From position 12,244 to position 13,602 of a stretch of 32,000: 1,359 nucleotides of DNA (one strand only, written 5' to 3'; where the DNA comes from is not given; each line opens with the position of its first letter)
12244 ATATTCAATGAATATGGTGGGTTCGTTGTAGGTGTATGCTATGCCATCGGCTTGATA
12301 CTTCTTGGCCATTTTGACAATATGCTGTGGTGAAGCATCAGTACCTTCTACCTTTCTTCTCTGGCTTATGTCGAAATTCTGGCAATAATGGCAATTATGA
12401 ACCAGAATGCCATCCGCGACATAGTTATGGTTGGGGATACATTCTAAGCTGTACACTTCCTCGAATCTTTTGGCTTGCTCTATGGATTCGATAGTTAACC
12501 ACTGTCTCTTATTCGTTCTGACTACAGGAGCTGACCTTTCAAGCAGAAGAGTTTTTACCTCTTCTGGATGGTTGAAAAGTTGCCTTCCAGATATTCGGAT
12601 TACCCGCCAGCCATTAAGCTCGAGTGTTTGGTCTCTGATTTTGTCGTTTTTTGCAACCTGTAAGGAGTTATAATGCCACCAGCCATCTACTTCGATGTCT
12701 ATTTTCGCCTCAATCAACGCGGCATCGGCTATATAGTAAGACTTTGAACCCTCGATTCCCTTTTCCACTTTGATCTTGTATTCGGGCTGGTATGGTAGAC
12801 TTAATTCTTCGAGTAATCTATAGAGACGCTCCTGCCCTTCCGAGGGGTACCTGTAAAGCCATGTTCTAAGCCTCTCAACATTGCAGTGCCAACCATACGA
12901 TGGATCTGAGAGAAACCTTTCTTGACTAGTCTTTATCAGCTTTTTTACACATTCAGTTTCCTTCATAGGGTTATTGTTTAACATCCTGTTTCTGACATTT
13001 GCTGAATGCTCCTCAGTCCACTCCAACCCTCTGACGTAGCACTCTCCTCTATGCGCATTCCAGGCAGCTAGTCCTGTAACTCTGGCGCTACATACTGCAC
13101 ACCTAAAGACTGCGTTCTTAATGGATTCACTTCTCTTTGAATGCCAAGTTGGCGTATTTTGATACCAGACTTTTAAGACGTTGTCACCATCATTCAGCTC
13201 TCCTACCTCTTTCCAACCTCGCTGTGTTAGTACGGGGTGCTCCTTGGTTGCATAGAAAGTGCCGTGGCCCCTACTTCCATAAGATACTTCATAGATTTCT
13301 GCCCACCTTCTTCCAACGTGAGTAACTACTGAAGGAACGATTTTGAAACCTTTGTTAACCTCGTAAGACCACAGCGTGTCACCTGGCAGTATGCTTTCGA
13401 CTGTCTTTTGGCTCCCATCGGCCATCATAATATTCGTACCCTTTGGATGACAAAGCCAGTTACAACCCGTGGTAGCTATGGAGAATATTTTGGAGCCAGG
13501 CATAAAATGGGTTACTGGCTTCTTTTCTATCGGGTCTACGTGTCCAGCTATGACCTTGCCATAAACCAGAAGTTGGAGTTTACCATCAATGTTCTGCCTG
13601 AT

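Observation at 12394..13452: Intein inserted inside the CxxxCxxC iron-sulfur motif of an AmmeMemoRadiSam-type radical SAM enzyme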

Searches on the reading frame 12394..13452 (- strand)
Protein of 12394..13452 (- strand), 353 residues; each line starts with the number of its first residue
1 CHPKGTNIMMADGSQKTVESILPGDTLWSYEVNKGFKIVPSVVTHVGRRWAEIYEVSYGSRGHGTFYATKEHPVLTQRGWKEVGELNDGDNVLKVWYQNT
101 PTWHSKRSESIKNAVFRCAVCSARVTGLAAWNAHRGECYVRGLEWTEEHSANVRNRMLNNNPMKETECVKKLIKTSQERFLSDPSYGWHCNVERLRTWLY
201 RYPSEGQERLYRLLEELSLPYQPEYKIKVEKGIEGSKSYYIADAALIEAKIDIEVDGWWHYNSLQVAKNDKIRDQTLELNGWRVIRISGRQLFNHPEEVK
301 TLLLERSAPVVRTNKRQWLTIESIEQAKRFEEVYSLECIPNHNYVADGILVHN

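Call 4: search_protein_families(library=pfam, proteins=[window:12394-13452:-], max_evalue=0.1)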
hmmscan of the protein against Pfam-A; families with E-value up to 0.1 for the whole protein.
seq(353 aa): 9 families
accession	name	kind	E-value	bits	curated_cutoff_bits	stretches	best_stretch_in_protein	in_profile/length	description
PF14890.11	Intein_splicing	-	2.2e-12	47.5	35.8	1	8-353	1-155/155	Intein splicing domain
PF04480.18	DUF559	-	1.1e-07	32.1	20.6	1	239-304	43-105/109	Protein of unknown function (DUF559)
PF18741.7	MTES_1575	-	3e-07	30.9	38.2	1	245-305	30-94/96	REase_MTES_1575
PF05203.21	Hom_end_hint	-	0.00027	21.4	32.1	1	1-60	1-54/228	Hom_end-associated Hint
PF07591.16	PT-HINT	-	0.0013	19.5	27.7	1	11-94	5-89/137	Pretoxin HINT domain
PF08373.16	RAP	-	0.0016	18.9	24.2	1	253-295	1-45/58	RAP domain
PF24203.1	Phage_ProQ_C_like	-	0.0059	17.7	27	1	21-57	6-41/112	Phage ProQ C-terminal-like domain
PF08517.17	AXH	-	0.057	14.4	33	0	4-80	3-86/116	Ataxin-1 and HBP1 module (AXH)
PF14623.11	Vint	-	0.091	13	27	0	1-81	2-71/166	Hint-domain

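Call 5: search_protein_families(library=ncbifam, proteins=[window:12394-13452:-], max_evalue=0.1)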
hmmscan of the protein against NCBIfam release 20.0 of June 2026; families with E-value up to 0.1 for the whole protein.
seq(353 aa): 10 families
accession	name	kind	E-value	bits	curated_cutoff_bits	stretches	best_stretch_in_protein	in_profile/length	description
NF038136.1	rSAM_Rv_intein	exception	1.5e-09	37.2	700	1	1-353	76-334/574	intein-containing Rv2578c family radical SAM protein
NF005852.0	PRK07773.1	equivalog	3.5e-07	28.9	780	2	1-92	398-490/886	replicative DNA helicase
NF038162.1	RtcB_rel_intein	exception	5.3e-06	24.7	1150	1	6-99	100-194/961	intein-containing RtcB family protein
TIGR01443.1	intein_Cterm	domain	5.3e-05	23.3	15.6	1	332-353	1-23/24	intein C-terminal splicing region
NF011418.0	PRK14845.1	equivalog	5.5e-05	21.1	756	1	67-93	105-131/1049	translation initiation factor IF-2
NF007294.0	PRK09767.1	equivalog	0.00068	19.7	218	1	239-295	45-98/117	DUF559 domain-containing protein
NF006207.0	PRK08332.1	equivalog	0.0023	15.1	2400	1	18-97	908-990/1684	vitamin B12-dependent ribonucleotide reductase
NF007072.0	PRK09519.1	equivalog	0.023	13.1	1024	1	62-93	314-345/790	intein-containing recombinase RecA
TIGR04294.2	pre_pil_HX9DG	domain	0.024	14.4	19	1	2-14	5-17/22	H-X9-DG-CTERM domain-containing protein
NF042953.1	Hhe_antiphage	equivalog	0.066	10.5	2000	1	253-317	1626-1689/1797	DUF4011 domain-containing anti-phage protein Hhe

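Call 6: find_homologous_proteins(query=window:12394-13452:-, max_evalue=0.001)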
Query seq(353 aa) (353 aa): 26 proteins with E <= 0.001 among 1375 candidates.
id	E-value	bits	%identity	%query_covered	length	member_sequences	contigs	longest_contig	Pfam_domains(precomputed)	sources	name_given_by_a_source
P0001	2.6e-163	561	63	100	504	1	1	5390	PF04480.19,PF18741.8,PF14890.12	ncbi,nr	ncbi:MAG: DUF559 domain-containing protein, partial [Nitrososphaera sp.]|nr:DUF559 domain-containing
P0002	8.7e-152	523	62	97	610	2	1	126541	PF04480.19,PF04055.28,PF18741.8,PF14890.12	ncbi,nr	ncbi:MAG: AmmeMemoRadiSam system radical SAM enzyme [Thaumarchaeota archaeon]|nr:AmmeMemoRadiSam sys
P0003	1.8e-124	434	53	97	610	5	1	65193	PF04480.19,PF04055.28,PF18741.8,PF14890.12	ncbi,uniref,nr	ncbi:AmmeMemoRadiSam system radical SAM enzyme [Candidatus Nitrosotalea sp. TS]|uniref:AmmeMemoRadiS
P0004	6.6e-122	425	53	100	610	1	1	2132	PF04480.19,PF18741.8,PF14890.12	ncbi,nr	ncbi:MAG TPA: DUF559 domain-containing protein, partial [Nitrososphaerales archaeon]|nr:DUF559 domai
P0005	1.3e-120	421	53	97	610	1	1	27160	PF04480.19,PF04055.28,PF18741.8,PF14890.12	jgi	jgi:pyruvate formate lyase activating enzyme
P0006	2.4e-119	417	50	100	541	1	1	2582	PF04480.19,PF14890.12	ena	-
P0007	9.1e-119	415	54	97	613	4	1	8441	PF04480.19,PF04055.28,PF18741.8,PF14890.12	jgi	jgi:pyruvate formate lyase activating enzyme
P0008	3.0e-118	413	53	98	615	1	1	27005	PF04480.19,PF04055.28,PF18741.8,PF14890.12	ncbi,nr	ncbi:MAG TPA: AmmeMemoRadiSam system radical SAM enzyme [Thermoplasmata archaeon]|nr:AmmeMemoRadiSam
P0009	7.2e-116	405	48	100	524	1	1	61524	PF04480.19,PF18741.8,PF14890.12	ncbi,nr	ncbi:MAG: DUF559 domain-containing protein [Thaumarchaeota archaeon]|nr:DUF559 domain-containing pro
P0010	1.5e-115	404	49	98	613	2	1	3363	PF04480.19,PF04055.28,PF18741.8,PF14890.12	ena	-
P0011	5.2e-105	370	48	93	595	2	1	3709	PF04480.19,PF04055.28,PF18741.8,PF14890.12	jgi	-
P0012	2.4e-103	364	48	97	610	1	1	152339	PF04480.19,PF04055.28,PF18741.8,PF14890.12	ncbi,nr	ncbi:MAG: AmmeMemoRadiSam system radical SAM enzyme [Thaumarchaeota archaeon]|nr:AmmeMemoRadiSam sys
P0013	7.3e-101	356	53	84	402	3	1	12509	PF04480.19,PF18741.8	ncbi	ncbi:MAG: DUF559 domain-containing protein, partial [Methanobacteriota archaeon]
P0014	3.7e-78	281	50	70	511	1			PF04480.19,PF04055.28,PF18741.8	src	-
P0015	4.4e-75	271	49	68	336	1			-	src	-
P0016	1.9e-71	259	42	88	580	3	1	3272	PF04480.19,PF04055.28,PF14890.12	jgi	-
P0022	1.1e-47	181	71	33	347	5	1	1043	PF04480.19,PF04055.28,PF18741.8,PF14890.12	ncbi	ncbi:MAG: radical SAM protein, partial [Nitrososphaera sp.]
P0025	5.6e-38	149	44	29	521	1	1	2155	PF04055.28,PF14890.12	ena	-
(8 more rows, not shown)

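Call 20: find_encoding_contigs(protein=P0003, flank=3000, max_places=2)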
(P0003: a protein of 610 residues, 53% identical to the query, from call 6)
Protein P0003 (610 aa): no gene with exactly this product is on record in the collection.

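Call 21: find_encoding_contigs(protein=P0012, flank=3000, max_places=2)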
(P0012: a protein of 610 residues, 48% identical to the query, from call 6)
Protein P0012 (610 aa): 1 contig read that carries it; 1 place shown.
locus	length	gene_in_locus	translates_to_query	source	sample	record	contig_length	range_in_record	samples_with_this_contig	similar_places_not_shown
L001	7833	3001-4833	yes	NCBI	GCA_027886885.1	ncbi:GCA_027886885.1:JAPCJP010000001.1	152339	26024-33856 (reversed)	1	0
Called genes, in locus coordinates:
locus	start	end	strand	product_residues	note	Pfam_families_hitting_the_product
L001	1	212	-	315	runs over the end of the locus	PF00701:DHDPS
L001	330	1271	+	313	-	PF01408:GFO_IDH_MocA, PF22725:GFO_IDH_MocA_C3, PF02894:GFO_IDH_MocA_C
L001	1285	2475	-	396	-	-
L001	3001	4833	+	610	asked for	PF14890:Intein_splicing, PF04480:DUF559 (weak), PF18741:MTES_1575 (faint), PF04055:Radical_SAM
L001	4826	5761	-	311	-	PF07992:Pyr_redox_2, PF13450:NAD_binding_8 (faint), PF13738:Pyr_redox_3, PF00070:Pyr_redox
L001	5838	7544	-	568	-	-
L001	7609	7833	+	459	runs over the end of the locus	PF02347:GDC-P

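Call 36: search_solved_structures(query=window:12394-13452:-, max_evalue=1, show_alignments=2)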
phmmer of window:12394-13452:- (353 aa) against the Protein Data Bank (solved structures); distinct sequences matched with E-value up to 1: 19.
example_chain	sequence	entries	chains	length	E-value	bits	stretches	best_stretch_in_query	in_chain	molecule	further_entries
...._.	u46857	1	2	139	8.7e-05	24.9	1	62-92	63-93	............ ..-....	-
2in0_A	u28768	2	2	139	0.00021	23.7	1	62-92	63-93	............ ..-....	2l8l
2in8_A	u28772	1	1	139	0.00021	23.7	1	62-92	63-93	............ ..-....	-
2in9_A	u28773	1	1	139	0.00027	23.3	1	62-92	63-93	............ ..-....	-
3igd_A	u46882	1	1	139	0.00028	23.3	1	62-92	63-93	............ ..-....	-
2imz_A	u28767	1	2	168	0.00053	22.4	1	62-93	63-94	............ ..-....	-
5k08_A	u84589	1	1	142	0.00089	21.6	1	62-92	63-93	RecA mini intein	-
5i0a_A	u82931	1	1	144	0.00093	21.6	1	62-92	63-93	Intein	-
8w20_A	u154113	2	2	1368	0.0097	18.2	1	2-92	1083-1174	Intein C-terminal splicing domain-containing protein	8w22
7cfv_A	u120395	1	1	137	0.01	18.2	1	317-353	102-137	Spl DnaX mini-intein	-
8gbv_H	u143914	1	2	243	0.013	17.7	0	179-241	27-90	PC39-17A Fab heavy chain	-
1mi8_A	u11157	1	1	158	0.03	16.6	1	276-352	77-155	DnaB intein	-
8gbw_H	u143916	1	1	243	0.035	16.4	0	179-247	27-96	PC39-23D Fab heavy chain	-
6y75_B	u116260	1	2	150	0.12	14.6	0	5-60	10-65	NAD(P)(+)--arginine ADP-ribosyltransferase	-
6y75_A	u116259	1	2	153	0.13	14.5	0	5-60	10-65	NAD(P)(+)--arginine ADP-ribosyltransferase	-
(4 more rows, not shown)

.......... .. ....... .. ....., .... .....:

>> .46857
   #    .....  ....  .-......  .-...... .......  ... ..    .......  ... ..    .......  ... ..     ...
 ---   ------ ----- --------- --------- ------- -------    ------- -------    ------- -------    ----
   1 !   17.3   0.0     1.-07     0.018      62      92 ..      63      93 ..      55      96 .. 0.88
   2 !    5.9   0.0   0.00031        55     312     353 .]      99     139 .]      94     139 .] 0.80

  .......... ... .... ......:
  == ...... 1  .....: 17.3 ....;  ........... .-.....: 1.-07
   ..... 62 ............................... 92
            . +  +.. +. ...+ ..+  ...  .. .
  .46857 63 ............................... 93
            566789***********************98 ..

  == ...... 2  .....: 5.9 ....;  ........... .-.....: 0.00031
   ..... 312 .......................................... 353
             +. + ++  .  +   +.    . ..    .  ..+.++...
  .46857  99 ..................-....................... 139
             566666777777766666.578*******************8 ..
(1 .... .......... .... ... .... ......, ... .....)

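Call 42: predict_structure(alignment_id=A2)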
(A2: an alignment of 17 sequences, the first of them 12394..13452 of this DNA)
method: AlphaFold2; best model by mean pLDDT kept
length: 353 residues; sequences in the alignment: 17
mean_pLDDT: 77.0   pTM: 0.42
mean pLDDT of the five models: 77.0, 76.7, 75.3, 69.6, 69.5
residues with pLDDT >= 90: 87; 70-90: 166; 50-70: 70; < 50: 30
segments of 3 or more residues with pLDDT < 50: 97-107, 190-201, 309-314
pLDDT, mean of each block of 10 residues (from residue 1): 87 82 84 73 88 88 79 91 93 67 48 74 81 72 66 64 64 65 57 40 76 88 88 88 89 84 79 91 88 81 67 63 89 84 79 77
secondary structure, 60 per line:
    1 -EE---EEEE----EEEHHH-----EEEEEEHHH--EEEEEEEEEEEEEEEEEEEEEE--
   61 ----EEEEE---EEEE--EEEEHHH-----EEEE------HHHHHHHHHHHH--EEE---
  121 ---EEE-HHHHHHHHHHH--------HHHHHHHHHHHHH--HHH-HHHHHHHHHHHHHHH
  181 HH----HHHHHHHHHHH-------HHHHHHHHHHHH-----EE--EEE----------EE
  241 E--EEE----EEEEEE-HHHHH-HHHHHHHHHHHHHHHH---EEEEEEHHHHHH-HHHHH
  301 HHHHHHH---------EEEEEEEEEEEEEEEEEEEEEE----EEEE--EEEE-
elements in order: E7-10 E15-17 E26-31 E37-58 E65-69 E73-76 E79-82 E91-94 H101-112 E115-117 E124-126 H128-138 H147-159 H166-182 H187-197 H205-216 E226-228 E239-241 E244-246 E251-256 H258-262 H264-279 E283-288 H289-294 H296-307 E317-338 E343-346 E349-352

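Call 46: fold_search(model_id=the predicted structure, library=pdb)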
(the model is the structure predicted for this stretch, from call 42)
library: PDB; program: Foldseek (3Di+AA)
matches with E <= 10: 297; with E <= 0.001: 44
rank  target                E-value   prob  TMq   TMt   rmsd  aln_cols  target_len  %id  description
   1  6tmm_BBB              3.2e-06  1.00  0.24  0.53   2.6       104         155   23  BIL2 domain from T.thermophila BUBL1 locus (C1A-N143A) (released 2020-12-16)
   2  2lwy_MODEL_1_A        3.5e-06  1.00  0.24  0.59   1.7        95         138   25  Solution Structure of Bacterial Intein-Like domain from Clostridium thermocellum (released 2013-05-08)
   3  6y75_B                3.5e-06  1.00  0.24  0.54   2.6       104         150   23  BIL2 domain from T.thermophila BUBL1 locus (C1A-N143A) (released 2021-02-03)
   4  6y75_A                1.1e-05  1.00  0.24  0.53   2.6       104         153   23  BIL2 domain from T.thermophila BUBL1 locus (C1A-N143A) (released 2021-02-03)
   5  6tmm_AAA              1.5e-05  1.00  0.24  0.52   2.6       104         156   23  BIL2 domain from T.thermophila BUBL1 locus (C1A-N143A) (released 2020-12-16)
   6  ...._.                1.7e-05  1.00  0.24  0.56   3.0       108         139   24  Crystal structure of Mtu recA intein, splicing domain (released 2009-10-06)
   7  5i0a                  2.5e-05  1.00  0.24  0.56   2.8       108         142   24  RecA mini intein in complex with cisplatin (released 2016-09-21)
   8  2imz_B                3.1e-05  1.00  0.24  0.57   2.6       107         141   24  Crystal structure of Mtu recA intein splicing domain (released 2007-05-01)
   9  2in9                  4.1e-05  1.00  0.25  0.60   2.4       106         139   23  crystal structure of Mtu recA intein, splicing domain (released 2007-05-01)
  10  6qaz                  4.4e-05  1.00  0.22  0.56   3.5       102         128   19  Crystal structure of gp41-1 intein (released 2019-11-13)
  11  2in8                  4.9e-05  1.00  0.25  0.58   2.8       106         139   23  crystal structure of Mtu recA intein, splicing domain (released 2007-05-01)
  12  3igd                  4.9e-05  1.00  0.24  0.56   3.0       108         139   24  Crystal structure of Mtu recA intein, splicing domain (released 2009-10-06)
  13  2in0                  5.2e-05  1.00  0.24  0.58   2.7       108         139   24  crystal structure of Mtu recA intein splicing domain (released 2007-05-01)
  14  2imz_A                7.4e-05  1.00  0.23  0.52   2.6       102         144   25  Crystal structure of Mtu recA intein splicing domain (released 2007-05-01)
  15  6tyy                  7.4e-05  1.00  0.24  0.55   3.4       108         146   18  Hedgehog autoprocessing mutant D46H (released 2019-11-20)
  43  3r3p_B                8.6e-04  1.00  0.23  0.78   4.0       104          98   22  Homing Endonuclease I-Bth0305I Catalytic Domain (released 2011-10-05)
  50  3r3p_A                1.6e-03  1.00  0.23  0.79   3.8       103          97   22  Homing Endonuclease I-Bth0305I Catalytic Domain (released 2011-10-05)
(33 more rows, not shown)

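Call 47: search_protein_representatives(protein=window:12394-13452:-)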
Query: 353 residues. Proteins with E-value up to 0.001 (for the whole library): 1219; up to 1e-10: 63; up to 1e-30: 9. The best 150 are listed.
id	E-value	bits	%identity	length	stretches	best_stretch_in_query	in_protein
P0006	7.5e-120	416.7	50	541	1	1-353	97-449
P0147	5.9e-117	407.2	50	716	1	1-353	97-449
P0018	4.7e-63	229.8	47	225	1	35-258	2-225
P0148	6.8e-47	176.7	36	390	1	69-342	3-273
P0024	4.7e-46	173.9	68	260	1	1-121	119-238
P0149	3.6e-42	161.1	42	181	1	163-342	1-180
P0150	6.8e-41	156.9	57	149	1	157-278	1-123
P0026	3.7e-33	131.5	57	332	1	1-113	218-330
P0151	9.8e-33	130.1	32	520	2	151-353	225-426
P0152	1.2e-27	113.4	43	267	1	1-172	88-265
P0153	1.6e-25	106.3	37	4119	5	1-84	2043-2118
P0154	2.9e-25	105.5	34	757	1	1-353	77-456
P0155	3.8e-25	105.1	51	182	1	1-97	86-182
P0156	4.3e-25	105.0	45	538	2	1-100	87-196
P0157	1.4e-24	103.3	29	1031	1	1-353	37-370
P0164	6.3e-17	78.1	44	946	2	1-95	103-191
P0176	9.6e-14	67.6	28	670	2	53-353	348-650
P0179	5.0e-13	65.3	37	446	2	3-171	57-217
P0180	5.2e-13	65.2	30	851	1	1-353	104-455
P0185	1.1e-12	64.2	38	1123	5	4-102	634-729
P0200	3.1e-11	59.4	29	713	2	47-353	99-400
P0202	7.2e-11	58.2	26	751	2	58-353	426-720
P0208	1.7e-10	56.9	30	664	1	43-353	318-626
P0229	1.6e-09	53.7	29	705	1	15-353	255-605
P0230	1.7e-09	53.6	39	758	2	1-95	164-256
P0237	2.8e-09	52.9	33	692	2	6-179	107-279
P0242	6.8e-09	51.7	28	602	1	58-353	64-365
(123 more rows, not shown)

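Call 51: search_protein_families(library=pfam, proteins=[P0154, P0157, P0180, P0151, P0200, P0242, P0176, P0202, P0208, P0229], max_evalue=0.001)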
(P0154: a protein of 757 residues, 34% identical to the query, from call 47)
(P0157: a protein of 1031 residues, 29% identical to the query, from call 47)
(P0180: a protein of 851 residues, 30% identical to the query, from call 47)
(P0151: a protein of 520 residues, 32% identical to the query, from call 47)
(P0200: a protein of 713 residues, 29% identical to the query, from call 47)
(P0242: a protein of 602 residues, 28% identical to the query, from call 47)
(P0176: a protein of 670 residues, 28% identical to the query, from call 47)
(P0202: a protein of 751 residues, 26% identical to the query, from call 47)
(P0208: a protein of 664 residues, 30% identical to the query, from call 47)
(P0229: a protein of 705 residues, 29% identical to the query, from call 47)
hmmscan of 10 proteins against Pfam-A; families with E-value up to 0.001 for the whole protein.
P0154 (757 aa): 5 families
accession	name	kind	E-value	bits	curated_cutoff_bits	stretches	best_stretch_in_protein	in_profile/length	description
PF13186.11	SPASM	-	8.3e-12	45.7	21.5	1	652-725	1-67/67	Iron-sulfur cluster-binding domain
PF04055.27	Radical_SAM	-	1e-10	42.4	29.5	1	455-575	9-137/166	Radical SAM superfamily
PF14890.11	Intein_splicing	-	1.5e-10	41.6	35.8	1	155-456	61-155/155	Intein splicing domain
PF07591.16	PT-HINT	-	8.7e-09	36.2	27.7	0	155-183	61-89/137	Pretoxin HINT domain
PF04480.18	DUF559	-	4.2e-06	27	20.6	1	328-378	43-90/109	Protein of unknown function (DUF559)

P0157 (1031 aa): 7 families
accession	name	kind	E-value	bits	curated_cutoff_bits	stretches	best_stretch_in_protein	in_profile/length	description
PF14890.11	Intein_splicing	-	2.6e-18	66.7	35.8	1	44-370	2-155/155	Intein splicing domain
PF04480.18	DUF559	-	1.7e-07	31.5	20.6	1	258-322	44-106/109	Protein of unknown function (DUF559)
PF20691.3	TAGT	-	3.2e-07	30.9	27.5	1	789-872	1-94/205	TET-Associated Glycosyltransferase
PF07591.16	PT-HINT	-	3.5e-06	27.8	27.7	1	51-133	8-95/137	Pretoxin HINT domain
PF14623.11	Vint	-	1.9e-05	24.9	27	1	37-120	2-78/166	Hint-domain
PF01079.26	Hint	-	0.00011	22.3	29.7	1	36-110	12-90/213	Hint module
PF18741.7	MTES_1575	-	0.00036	21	38.2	0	266-321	37-93/96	REase_MTES_1575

P0180 (851 aa): 4 families
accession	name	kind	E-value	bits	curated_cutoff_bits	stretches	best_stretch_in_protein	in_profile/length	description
PF14890.11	Intein_splicing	-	2.9e-15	56.9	35.8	1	111-455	1-155/155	Intein splicing domain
PF07591.16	PT-HINT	-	1.6e-08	35.4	27.7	1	120-222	8-110/137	Pretoxin HINT domain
PF01079.26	Hint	-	2.3e-07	31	29.7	1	101-226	10-134/213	Hint module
PF04055.27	Radical_SAM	-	0.00033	21.3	29.5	0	554-631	73-144/166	Radical SAM superfamily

P0151 (520 aa): 6 families
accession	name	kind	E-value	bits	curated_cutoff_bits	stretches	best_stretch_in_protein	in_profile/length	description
PF14890.11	Intein_splicing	-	1.6e-12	47.9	35.8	1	50-426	2-155/155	Intein splicing domain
PF04480.18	DUF559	-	3.6e-08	33.7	20.6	1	315-373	43-98/109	Protein of unknown function (DUF559)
PF18741.7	MTES_1575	-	3.6e-05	24.2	38.2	1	293-372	6-85/96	REase_MTES_1575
PF01079.26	Hint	-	9.3e-05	22.5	29.7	1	38-139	9-108/213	Hint module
PF14623.11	Vint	-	0.00028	21.2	27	1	42-131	2-79/166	Hint-domain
PF00462.30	Glutaredoxin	-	0.00077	20.1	22.9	0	425-485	7-60/60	Glutaredoxin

P0200 (713 aa): 4 families
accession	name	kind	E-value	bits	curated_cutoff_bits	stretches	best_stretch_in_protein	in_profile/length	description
PF04480.18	DUF559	-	1.7e-12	47.6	20.6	1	288-348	44-104/109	Protein of unknown function (DUF559)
PF07591.16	PT-HINT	-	1.2e-10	42.2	27.7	1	64-146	2-87/137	Pretoxin HINT domain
PF18741.7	MTES_1575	-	9.1e-10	38.9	38.2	1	287-336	24-80/96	REase_MTES_1575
PF14890.11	Intein_splicing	-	7.7e-07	29.5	35.8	1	103-400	48-155/155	Intein splicing domain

P0242 (602 aa): 3 families
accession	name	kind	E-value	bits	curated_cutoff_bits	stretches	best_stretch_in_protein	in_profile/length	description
PF18741.7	MTES_1575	-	1.4e-06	28.7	38.2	1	260-318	31-94/96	REase_MTES_1575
PF14890.11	Intein_splicing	-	8.7e-05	22.8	35.8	1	73-365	62-155/155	Intein splicing domain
PF04480.18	DUF559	-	0.00015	22.1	20.6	1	253-303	42-91/109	Protein of unknown function (DUF559)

P0176 (670 aa): 6 families
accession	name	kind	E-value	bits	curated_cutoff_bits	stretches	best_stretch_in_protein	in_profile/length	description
PF04480.18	DUF559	-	7.4e-12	45.5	20.6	1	537-600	44-106/109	Protein of unknown function (DUF559)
PF18741.7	MTES_1575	-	1.7e-09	38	38.2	1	540-599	28-93/96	REase_MTES_1575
PF14890.11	Intein_splicing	-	5.9e-07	29.8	35.8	1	365-650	62-155/155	Intein splicing domain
PF07591.16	PT-HINT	-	2.8e-06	28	27.7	1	305-399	2-96/137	Pretoxin HINT domain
PF13403.11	Hint_2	-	5e-05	24.2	28.4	0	297-339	2-43/147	Hint domain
PF00754.31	F5_F8_type_C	-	0.00047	20.7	28.2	0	228-275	72-123/127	F5/8 type C domain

P0202 (751 aa): 2 families
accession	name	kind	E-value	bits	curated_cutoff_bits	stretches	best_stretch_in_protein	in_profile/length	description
PF04480.18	DUF559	-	8.6e-09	35.7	20.6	1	609-668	44-104/109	Protein of unknown function (DUF559)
PF18741.7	MTES_1575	-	3e-06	27.7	38.2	1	610-665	26-89/96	REase_MTES_1575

P0208 (664 aa): 5 families
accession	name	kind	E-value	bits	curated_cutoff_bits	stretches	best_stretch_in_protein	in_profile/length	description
PF04480.18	DUF559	-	4.7e-13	49.4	20.6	1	513-574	43-104/109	Protein of unknown function (DUF559)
PF04233.19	Phage_Mu_F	-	1.7e-10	42.1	29.6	1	182-283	3-110/112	Phage Mu protein F like protein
PF14890.11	Intein_splicing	-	9.5e-09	35.7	35.8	1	315-626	35-155/155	Intein splicing domain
PF18741.7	MTES_1575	-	7.3e-08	32.8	38.2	1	514-566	25-84/96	REase_MTES_1575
PF07591.16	PT-HINT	-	4.5e-07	30.7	27.7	1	290-372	2-87/137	Pretoxin HINT domain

P0229 (705 aa): 4 families
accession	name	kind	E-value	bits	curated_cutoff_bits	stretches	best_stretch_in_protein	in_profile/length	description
PF04480.18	DUF559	-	8.4e-12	45.4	20.6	1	452-553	13-106/109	Protein of unknown function (DUF559)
PF07591.16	PT-HINT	-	1.3e-10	42.1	27.7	1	250-338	3-91/137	Pretoxin HINT domain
PF18741.7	MTES_1575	-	5.4e-08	33.2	38.2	1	488-549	22-90/96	REase_MTES_1575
PF14890.11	Intein_splicing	-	2.3e-07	31.2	35.8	1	280-605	33-155/155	Intein splicing domain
